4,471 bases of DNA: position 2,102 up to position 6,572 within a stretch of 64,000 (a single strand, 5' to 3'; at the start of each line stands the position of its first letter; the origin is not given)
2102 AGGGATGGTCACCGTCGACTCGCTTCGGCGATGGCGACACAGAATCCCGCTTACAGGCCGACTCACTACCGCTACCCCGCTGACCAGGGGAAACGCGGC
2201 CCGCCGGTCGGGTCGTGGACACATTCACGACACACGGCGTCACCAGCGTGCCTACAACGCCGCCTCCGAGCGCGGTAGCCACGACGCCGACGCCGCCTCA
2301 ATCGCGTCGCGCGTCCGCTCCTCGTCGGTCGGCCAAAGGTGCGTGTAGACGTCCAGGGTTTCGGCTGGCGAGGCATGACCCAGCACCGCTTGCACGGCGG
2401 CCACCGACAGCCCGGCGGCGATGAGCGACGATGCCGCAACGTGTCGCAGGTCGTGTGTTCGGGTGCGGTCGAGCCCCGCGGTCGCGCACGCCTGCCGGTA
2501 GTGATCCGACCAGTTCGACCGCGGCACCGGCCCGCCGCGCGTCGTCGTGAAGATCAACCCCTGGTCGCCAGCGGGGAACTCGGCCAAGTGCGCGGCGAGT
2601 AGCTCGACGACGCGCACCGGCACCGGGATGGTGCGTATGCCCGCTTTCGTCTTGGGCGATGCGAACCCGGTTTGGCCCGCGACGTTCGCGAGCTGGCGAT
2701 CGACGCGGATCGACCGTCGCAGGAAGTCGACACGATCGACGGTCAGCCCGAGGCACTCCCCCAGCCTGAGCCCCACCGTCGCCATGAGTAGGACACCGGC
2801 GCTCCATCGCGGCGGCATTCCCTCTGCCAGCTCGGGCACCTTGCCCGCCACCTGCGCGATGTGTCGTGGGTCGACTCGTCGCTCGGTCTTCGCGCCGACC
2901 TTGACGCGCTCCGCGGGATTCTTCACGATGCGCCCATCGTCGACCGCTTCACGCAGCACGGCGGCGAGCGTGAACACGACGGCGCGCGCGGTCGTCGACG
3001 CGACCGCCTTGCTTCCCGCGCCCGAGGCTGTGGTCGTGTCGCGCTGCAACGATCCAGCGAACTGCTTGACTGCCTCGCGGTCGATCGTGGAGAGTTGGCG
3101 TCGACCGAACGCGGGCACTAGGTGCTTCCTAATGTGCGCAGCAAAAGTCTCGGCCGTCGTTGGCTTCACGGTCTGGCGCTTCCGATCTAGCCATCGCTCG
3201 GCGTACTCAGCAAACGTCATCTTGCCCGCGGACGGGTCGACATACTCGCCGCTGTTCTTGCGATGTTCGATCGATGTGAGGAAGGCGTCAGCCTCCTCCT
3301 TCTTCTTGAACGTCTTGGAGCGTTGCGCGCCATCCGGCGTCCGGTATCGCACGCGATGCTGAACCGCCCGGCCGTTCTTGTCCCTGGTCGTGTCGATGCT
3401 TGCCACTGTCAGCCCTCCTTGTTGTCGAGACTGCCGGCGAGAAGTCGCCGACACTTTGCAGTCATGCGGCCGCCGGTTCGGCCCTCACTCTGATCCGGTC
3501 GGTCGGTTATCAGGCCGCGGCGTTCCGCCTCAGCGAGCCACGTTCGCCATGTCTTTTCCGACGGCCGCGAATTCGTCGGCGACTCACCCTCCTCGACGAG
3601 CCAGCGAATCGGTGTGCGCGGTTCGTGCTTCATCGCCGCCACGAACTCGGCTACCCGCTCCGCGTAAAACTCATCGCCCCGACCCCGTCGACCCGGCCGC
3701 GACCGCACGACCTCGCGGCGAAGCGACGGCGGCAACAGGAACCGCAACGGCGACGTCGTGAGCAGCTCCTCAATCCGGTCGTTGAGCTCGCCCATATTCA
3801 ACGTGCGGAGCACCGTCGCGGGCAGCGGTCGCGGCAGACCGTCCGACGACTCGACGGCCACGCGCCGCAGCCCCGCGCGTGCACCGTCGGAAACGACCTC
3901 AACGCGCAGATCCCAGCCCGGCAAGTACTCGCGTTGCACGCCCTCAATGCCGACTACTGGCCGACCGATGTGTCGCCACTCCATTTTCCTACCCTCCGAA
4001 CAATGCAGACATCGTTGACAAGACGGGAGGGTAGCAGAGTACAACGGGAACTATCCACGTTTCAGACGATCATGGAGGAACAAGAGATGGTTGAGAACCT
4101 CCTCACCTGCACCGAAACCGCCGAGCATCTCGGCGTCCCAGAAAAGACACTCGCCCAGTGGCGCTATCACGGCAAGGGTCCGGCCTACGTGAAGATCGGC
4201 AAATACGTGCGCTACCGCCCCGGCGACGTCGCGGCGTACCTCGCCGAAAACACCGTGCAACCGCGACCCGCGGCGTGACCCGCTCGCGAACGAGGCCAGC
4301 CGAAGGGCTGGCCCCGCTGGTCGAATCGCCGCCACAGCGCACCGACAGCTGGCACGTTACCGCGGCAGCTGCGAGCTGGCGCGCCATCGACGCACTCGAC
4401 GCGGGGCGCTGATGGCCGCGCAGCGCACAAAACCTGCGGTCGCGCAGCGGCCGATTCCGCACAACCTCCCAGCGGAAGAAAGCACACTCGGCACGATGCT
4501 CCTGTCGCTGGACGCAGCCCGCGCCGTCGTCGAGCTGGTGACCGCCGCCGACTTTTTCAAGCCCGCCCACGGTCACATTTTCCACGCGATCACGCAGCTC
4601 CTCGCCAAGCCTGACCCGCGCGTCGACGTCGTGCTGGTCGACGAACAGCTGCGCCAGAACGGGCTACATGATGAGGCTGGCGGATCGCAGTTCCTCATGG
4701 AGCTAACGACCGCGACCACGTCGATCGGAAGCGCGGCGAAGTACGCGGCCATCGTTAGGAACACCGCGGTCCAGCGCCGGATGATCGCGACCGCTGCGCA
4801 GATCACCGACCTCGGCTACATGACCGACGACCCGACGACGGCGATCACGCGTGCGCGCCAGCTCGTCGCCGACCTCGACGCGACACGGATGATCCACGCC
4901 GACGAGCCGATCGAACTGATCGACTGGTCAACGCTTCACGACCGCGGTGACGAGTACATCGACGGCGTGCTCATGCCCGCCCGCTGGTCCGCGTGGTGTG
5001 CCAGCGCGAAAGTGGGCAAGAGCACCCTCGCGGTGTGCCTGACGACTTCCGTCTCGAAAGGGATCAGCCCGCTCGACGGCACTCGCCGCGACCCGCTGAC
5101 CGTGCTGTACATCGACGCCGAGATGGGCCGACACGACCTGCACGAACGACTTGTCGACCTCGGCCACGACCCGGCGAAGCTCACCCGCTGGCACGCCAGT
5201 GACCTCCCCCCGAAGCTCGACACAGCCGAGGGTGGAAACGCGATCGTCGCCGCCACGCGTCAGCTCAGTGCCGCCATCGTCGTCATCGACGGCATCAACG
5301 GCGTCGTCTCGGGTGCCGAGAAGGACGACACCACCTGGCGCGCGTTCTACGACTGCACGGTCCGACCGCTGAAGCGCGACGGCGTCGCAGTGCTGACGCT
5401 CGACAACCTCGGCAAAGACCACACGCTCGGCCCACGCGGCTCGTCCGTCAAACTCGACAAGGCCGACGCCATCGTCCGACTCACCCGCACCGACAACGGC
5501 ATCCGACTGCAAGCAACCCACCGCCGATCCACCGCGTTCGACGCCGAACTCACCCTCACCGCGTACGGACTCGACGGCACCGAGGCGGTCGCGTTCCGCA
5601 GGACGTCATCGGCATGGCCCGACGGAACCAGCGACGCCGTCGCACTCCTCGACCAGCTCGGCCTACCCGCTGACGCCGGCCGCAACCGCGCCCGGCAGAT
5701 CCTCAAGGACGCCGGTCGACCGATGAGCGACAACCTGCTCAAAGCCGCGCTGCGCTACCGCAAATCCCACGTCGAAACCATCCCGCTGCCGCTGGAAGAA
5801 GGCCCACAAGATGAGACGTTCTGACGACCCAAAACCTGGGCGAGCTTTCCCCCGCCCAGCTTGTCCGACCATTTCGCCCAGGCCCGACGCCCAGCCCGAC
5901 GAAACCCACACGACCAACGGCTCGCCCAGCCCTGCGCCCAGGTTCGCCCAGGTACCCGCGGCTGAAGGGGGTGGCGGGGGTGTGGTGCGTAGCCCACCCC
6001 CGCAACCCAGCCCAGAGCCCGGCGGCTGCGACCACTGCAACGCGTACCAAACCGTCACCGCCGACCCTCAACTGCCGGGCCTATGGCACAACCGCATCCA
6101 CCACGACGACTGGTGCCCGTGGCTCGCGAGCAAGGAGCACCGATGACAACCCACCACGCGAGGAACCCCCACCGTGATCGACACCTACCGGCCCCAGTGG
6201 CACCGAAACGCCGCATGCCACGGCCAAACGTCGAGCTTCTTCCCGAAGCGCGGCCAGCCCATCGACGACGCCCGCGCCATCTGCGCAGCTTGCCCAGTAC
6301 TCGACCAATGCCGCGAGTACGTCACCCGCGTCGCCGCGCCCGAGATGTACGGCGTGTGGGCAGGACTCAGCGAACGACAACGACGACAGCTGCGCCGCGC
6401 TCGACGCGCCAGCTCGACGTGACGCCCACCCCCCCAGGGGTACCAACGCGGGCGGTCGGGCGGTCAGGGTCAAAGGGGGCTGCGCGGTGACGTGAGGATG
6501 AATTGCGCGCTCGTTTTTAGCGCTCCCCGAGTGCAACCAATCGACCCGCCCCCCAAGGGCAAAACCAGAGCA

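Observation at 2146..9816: Integrative element that uses the 3' end of the RNase P RNA gene (rnpB) as its attachment site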

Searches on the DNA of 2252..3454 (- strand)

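Call 31: search_rna_families(sources=[L007, L008, L010, L012, L015, L023, L029, L031, L032, L034, L036, L044, L052, L057, L061, L063, L068, L073, L077, L076], threshold=gathering)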
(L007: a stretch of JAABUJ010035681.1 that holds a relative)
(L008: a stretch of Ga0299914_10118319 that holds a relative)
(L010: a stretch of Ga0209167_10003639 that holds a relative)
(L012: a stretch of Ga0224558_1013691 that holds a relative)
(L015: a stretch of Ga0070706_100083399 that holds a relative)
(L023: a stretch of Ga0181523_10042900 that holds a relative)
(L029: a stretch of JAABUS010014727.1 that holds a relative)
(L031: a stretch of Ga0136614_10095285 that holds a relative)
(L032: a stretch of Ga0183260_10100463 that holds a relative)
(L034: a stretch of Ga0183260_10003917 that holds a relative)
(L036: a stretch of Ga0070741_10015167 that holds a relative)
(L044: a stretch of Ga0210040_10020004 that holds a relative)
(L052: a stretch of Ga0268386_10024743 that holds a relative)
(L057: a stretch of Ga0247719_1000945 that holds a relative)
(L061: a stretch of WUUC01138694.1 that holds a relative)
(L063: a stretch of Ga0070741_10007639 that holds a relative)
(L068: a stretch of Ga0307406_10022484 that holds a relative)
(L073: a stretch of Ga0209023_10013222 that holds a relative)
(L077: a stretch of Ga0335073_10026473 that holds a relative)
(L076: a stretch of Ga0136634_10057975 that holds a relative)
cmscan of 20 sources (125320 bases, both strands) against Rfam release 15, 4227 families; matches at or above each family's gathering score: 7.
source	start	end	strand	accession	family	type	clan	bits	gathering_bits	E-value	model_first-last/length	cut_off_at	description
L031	2161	2233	+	RF00005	tRNA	Gene; tRNA;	CL00001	68.8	29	1.3e-12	1-71/71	no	tRNA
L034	6738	6810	+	RF00005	tRNA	Gene; tRNA;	CL00001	67.6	29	2.7e-12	1-71/71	no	tRNA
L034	1910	1982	+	RF00005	tRNA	Gene; tRNA;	CL00001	66.1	29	7.2e-12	1-71/71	no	tRNA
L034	2041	2114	+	RF00005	tRNA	Gene; tRNA;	CL00001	65.1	29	1.4e-11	1-71/71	no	tRNA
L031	2043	2124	+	RF00005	tRNA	Gene; tRNA;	CL00001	55.6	29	5.7e-09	1-71/71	no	tRNA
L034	1725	1806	+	RF00005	tRNA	Gene; tRNA;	CL00001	55.6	29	5.7e-09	1-71/71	no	tRNA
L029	6986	7068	+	RF00005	tRNA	Gene; tRNA;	CL00001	54.6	29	1.1e-08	1-71/71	no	tRNA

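Call 50: search_rna_families(sources=[L086, L087, L088, L091, L092, L085, L082, L089, L090, L093], threshold=gathering)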
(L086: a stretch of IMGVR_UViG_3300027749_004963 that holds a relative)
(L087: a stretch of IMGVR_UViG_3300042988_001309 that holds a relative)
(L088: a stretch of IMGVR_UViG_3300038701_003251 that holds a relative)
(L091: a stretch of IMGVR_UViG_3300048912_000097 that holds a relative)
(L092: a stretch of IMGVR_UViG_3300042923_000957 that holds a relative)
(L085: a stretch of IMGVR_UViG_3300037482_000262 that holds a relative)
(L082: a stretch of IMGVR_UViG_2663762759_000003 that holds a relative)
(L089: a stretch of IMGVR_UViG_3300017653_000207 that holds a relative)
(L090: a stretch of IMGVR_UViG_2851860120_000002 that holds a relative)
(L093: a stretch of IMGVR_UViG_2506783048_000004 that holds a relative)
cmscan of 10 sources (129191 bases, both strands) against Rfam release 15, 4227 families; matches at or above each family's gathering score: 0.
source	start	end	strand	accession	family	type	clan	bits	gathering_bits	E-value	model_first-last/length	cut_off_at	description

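Call 87: search_rna_families(sources=[L141, L161, L170, L174, L175, L106], threshold=gathering)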
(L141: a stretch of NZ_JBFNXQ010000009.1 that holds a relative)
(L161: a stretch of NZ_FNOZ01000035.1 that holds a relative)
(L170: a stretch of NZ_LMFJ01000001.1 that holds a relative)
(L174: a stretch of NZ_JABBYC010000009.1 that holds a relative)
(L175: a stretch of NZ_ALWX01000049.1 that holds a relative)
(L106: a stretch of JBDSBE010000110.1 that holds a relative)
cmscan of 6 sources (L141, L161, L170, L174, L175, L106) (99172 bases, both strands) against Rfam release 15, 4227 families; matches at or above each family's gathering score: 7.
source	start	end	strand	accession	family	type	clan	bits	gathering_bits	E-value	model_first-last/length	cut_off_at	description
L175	11093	11473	-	RF00010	RNaseP_bact_a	Gene; ribozyme;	CL00002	307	100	2.4e-99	1-367/367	no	Bacterial RNase P class A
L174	11247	11645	-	RF00010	RNaseP_bact_a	Gene; ribozyme;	CL00002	292.2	100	2.5e-94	1-367/367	no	Bacterial RNase P class A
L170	11193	11572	-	RF00010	RNaseP_bact_a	Gene; ribozyme;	CL00002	288.2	100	5.5e-93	1-367/367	no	Bacterial RNase P class A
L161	2875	3275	-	RF00010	RNaseP_bact_a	Gene; ribozyme;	CL00002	277.7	100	1.9e-89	1-367/367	no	Bacterial RNase P class A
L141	11131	11535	-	RF00010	RNaseP_bact_a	Gene; ribozyme;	CL00002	269.6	100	1.1e-86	1-367/367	no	Bacterial RNase P class A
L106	11210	11561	-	RF00010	RNaseP_bact_a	Gene; ribozyme;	CL00002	186.4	100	1.9e-58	7-367/367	5'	Bacterial RNase P class A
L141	11772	11933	+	RF00379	c-di-AMP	Cis-reg; riboswitch;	-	62.4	38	6.7e-12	1-134/134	no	c-di-AMP riboswitch aptamer (ydaO/yuaA leader)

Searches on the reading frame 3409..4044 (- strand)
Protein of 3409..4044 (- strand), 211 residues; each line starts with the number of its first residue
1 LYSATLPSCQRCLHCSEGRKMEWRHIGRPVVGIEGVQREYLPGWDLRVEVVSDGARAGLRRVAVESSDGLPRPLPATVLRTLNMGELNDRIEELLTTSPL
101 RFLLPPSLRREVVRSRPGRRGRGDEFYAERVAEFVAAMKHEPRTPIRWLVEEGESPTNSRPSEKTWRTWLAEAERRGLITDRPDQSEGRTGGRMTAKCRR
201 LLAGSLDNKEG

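Call 7: search_protein_families(library=pfam, proteins=[window:3409-4044:-], max_evalue=0.01)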
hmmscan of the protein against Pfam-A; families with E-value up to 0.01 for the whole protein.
window:3409-4044:- (211 aa): 0 families

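Call 8: search_protein_families(library=phrogs, proteins=[window:3409-4044:-], max_evalue=0.01)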
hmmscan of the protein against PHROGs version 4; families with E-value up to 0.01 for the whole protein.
window:3409-4044:- (211 aa): 1 family
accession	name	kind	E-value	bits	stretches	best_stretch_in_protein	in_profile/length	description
phrog_11473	-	DNA, RNA and nucleotide metabolism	0.00017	22.6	1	74-204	43-155/160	HTH DNA binding protein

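Call 94: search_protein_families(library=ncbifam, proteins=[window:3409-4044:-], max_evalue=0.001)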
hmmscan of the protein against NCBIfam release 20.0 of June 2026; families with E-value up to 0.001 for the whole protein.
window:3409-4044:- (211 aa): 0 families

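Call 95: search_protein_families(library=padloc, proteins=[window:3409-4044:-], max_evalue=0.001)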
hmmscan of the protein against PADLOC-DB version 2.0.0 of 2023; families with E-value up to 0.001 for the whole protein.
window:3409-4044:- (211 aa): 0 families

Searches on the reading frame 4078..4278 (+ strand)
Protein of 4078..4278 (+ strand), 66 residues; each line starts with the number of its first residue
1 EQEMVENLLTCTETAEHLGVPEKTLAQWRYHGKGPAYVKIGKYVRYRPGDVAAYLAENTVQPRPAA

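Call 7: search_protein_families(library=pfam, proteins=[window:4078-4278:+], max_evalue=0.01)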
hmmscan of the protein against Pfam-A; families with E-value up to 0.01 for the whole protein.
window:4078-4278:+ (66 aa): 3 families
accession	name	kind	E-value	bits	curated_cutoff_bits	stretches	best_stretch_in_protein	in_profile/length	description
PF12728.13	HTH_17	-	9.5e-11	42.2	27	1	8-58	1-50/51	Helix-turn-helix domain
PF13384.12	HTH_23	-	0.00032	20.9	24.6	1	5-35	14-46/50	Homeodomain-like domain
PF13518.12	HTH_28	-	0.0067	16.9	25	1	6-29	11-33/52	Helix-turn-helix domain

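Call 8: search_protein_families(library=phrogs, proteins=[window:4078-4278:+], max_evalue=0.01)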
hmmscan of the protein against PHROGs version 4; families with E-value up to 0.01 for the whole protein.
window:4078-4278:+ (66 aa): 11 families
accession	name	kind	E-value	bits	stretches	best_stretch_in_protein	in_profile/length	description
phrog_66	-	integration and excision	3.6e-11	44.4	1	2-64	87-149/412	excisionase and transcriptional regulator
phrog_597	-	DNA, RNA and nucleotide metabolism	4.7e-06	27.7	1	2-60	106-166/200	DNA binding protein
phrog_4745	-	DNA, RNA and nucleotide metabolism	2.9e-05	24.8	1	2-59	25-88/107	DNA binding protein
phrog_1969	-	unknown function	0.00051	21.4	1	5-58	58-113/116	-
phrog_10045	-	DNA, RNA and nucleotide metabolism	0.00083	20.2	1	6-54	18-66/74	HTH DNA binding protein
phrog_2474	-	transcription regulation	0.0014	19.5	1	2-53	42-94/118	MerR-like transcriptional regulator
phrog_668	-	DNA, RNA and nucleotide metabolism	0.0016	19.2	1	6-60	61-115/181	HTH DNA binding protein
phrog_2528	-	unknown function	0.0057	17.7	1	18-61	38-82/90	-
phrog_8013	-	unknown function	0.0062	17.5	1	10-60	178-228/231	-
phrog_7344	-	head and packaging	0.0063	17.7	1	4-31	24-51/161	terminase small subunit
phrog_57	-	head and packaging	0.0069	17.2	1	2-63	6-67/199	terminase small subunit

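Call 94: search_protein_families(library=ncbifam, proteins=[window:4078-4278:+], max_evalue=0.001)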
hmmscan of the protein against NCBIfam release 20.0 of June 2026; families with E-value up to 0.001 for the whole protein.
window:4078-4278:+ (66 aa): 1 family
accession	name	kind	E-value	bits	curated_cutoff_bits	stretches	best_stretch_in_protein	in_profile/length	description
NF047737.1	antiphage_MADS1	equivalog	0.00012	22.2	80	1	7-53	2-47/49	methylation-associated defense system helix-turn-helix domain-containing protein MAD1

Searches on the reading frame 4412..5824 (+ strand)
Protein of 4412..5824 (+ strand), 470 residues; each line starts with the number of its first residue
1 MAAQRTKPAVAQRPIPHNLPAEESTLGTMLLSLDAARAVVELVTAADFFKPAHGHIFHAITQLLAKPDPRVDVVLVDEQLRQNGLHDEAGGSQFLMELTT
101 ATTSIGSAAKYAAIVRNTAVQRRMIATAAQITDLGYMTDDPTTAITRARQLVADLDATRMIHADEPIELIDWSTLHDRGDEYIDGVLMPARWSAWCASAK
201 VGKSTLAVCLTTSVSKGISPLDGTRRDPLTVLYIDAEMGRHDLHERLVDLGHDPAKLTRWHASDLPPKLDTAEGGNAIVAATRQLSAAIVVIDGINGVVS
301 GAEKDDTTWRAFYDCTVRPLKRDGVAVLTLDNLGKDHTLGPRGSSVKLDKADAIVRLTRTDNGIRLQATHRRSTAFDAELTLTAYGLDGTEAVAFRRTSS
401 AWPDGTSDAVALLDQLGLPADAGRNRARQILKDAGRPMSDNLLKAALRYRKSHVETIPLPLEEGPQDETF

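Call 7: search_protein_families(library=pfam, proteins=[window:4412-5824:+], max_evalue=0.01)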
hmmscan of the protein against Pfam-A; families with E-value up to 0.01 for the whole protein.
window:4412-5824:+ (470 aa): 2 families
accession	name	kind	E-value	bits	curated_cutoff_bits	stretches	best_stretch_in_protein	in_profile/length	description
PF00772.26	DnaB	-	1.4e-21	76.9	23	1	16-116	3-102/103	DnaB-like helicase N terminal domain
PF13481.12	AAA_25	-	1.8e-16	60.8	27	1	180-336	23-193/195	AAA domain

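Call 8: search_protein_families(library=phrogs, proteins=[window:4412-5824:+], max_evalue=0.01)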
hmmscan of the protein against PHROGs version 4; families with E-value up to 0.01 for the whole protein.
window:4412-5824:+ (470 aa): 7 families
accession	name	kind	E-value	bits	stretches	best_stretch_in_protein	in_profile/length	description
phrog_19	-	DNA, RNA and nucleotide metabolism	6.3e-22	79.2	1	12-248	154-401/621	DnaB-like replicative helicase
phrog_20000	-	unknown function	5e-07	30.8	1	13-66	23-76/132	-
phrog_13004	-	unknown function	0.00023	21.1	1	198-254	141-197/363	-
phrog_3123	-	unknown function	0.00026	20.7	1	196-255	347-407/583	-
phrog_1284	-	unknown function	0.0011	19.4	1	181-296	26-139/306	-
phrog_2850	-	unknown function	0.0011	19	1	287-366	260-340/465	-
phrog_2597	-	DNA, RNA and nucleotide metabolism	0.0021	17.7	1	172-312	349-493/747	DNA primase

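Call 94: search_protein_families(library=ncbifam, proteins=[window:4412-5824:+], max_evalue=0.001)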
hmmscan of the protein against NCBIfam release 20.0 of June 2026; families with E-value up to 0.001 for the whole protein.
window:4412-5824:+ (470 aa): 14 families
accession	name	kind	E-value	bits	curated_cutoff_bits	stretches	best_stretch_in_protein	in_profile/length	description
NF005852.0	PRK07773.1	equivalog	3.9e-28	98.2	780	1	11-159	20-168/886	replicative DNA helicase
NF004384.0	PRK05748.1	equivalog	2.2e-26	92.4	525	1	11-155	6-150/452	replicative DNA helicase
TIGR00665.1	DnaB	equivalog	1.2e-22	80.3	385.25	1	16-161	3-148/435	replicative DNA helicase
NF005945.0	PRK08006.1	equivalog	1.7e-21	76.7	898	1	15-139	27-150/471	replicative DNA helicase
NF005369.0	PRK06904.1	equivalog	7e-20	71.2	809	1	11-137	20-146/474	replicative DNA helicase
TIGR03600.1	phage_DnaB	exception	7.2e-20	71.4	498.65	1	18-155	1-139/421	phage replicative helicase, DnaB family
NF005424.0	PRK07004.1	equivalog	3.9e-19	68.5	834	1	15-133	15-132/460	replicative DNA helicase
NF006458.0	PRK08840.1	equivalog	2.1e-18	66.3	884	1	15-138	20-142/464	replicative DNA helicase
NF006606.0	PRK09165.1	equivalog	2.2e-18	66.1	540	1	6-146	12-151/497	replicative DNA helicase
NF004109.0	PRK05595.1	equivalog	4.3e-18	65.2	737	1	13-168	6-161/444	replicative DNA helicase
NF040583.1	dnaB_SPI-7_type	exception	7.2e-18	64.8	655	1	16-138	2-123/434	SPI-7-type island replicative DNA helicase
NF006443.0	PRK08760.1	equivalog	2.7e-17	62.3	741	1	5-139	22-156/476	replicative DNA helicase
NF004967.0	PRK06321.1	equivalog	5.4e-11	42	751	1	2-151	2-152/472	replicative DNA helicase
NF006306.0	PRK08506.1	equivalog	5.6e-09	35.1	596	1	18-136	6-118/472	replicative DNA helicase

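Call 95: search_protein_families(library=padloc, proteins=[window:4412-5824:+], max_evalue=0.001)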
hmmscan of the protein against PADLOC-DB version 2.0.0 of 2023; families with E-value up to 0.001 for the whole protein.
window:4412-5824:+ (470 aa): 0 families

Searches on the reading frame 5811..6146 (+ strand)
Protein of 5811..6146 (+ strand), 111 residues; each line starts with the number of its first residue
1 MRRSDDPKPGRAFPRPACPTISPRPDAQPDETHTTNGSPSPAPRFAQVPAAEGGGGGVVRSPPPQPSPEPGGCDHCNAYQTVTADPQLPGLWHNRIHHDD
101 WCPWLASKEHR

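Call 7: search_protein_families(library=pfam, proteins=[window:5811-6146:+], max_evalue=0.01)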
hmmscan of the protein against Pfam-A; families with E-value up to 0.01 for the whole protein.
window:5811-6146:+ (111 aa): 0 families

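Call 8: search_protein_families(library=phrogs, proteins=[window:5811-6146:+], max_evalue=0.01)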
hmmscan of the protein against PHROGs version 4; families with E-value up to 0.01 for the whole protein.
window:5811-6146:+ (111 aa): 0 families

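Call 95: search_protein_families(library=padloc, proteins=[window:5811-6146:+], max_evalue=0.001)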
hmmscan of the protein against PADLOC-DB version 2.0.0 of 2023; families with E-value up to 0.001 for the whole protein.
window:5811-6146:+ (111 aa): 0 families

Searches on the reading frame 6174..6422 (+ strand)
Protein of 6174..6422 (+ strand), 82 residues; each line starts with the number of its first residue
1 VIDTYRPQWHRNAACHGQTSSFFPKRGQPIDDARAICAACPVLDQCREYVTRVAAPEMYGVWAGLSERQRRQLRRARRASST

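Call 7: search_protein_families(library=pfam, proteins=[window:6174-6422:+], max_evalue=0.01)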
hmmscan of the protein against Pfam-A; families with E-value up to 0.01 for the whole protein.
window:6174-6422:+ (82 aa): 1 family
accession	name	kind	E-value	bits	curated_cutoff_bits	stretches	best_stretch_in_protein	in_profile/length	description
PF02467.21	Whib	-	9.4e-18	65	23.6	1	9-73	1-65/65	Transcription factor WhiB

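Call 8: search_protein_families(library=phrogs, proteins=[window:6174-6422:+], max_evalue=0.01)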
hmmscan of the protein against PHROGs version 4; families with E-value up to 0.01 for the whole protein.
window:6174-6422:+ (82 aa): 12 families
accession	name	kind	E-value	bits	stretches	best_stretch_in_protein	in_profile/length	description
phrog_472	-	transcription regulation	9.4e-22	78.5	1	3-80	34-114/523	WhiB transcriptional factor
phrog_1333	-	unknown function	1e-17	65.7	1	6-79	17-91/166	-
phrog_14459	-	transcription regulation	6.1e-15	56.8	1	6-79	9-87/137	transcriptional regulator WhiB-like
phrog_12112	-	transcription regulation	3.6e-12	47.7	1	8-76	6-69/130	transcriptional regulator WhiB-like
phrog_8273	-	unknown function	2.3e-11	45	1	4-78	104-178/216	-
phrog_9926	-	transcription regulation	7.5e-10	40.1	1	12-79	28-98/107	transcriptional regulator WhiB-like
phrog_31604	-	transcription regulation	2.1e-09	38.3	1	6-74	13-79/181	transcriptional regulator WhiB-like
phrog_14304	-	transcription regulation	3.5e-09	37.8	1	8-74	43-124/187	transcriptional regulator WhiB-like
phrog_10071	-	transcription regulation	1e-08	36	1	30-75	40-83/196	transcriptional regulator WhiB-like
phrog_1821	-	transcription regulation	2.8e-08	34.7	1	7-71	14-83/89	transcriptional regulator WhiB-like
phrog_10802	-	transcription regulation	0.00032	21.8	1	4-66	4-71/96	transcriptional regulator WhiB-like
phrog_33896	-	unknown function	0.0034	17.8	1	30-74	257-302/310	-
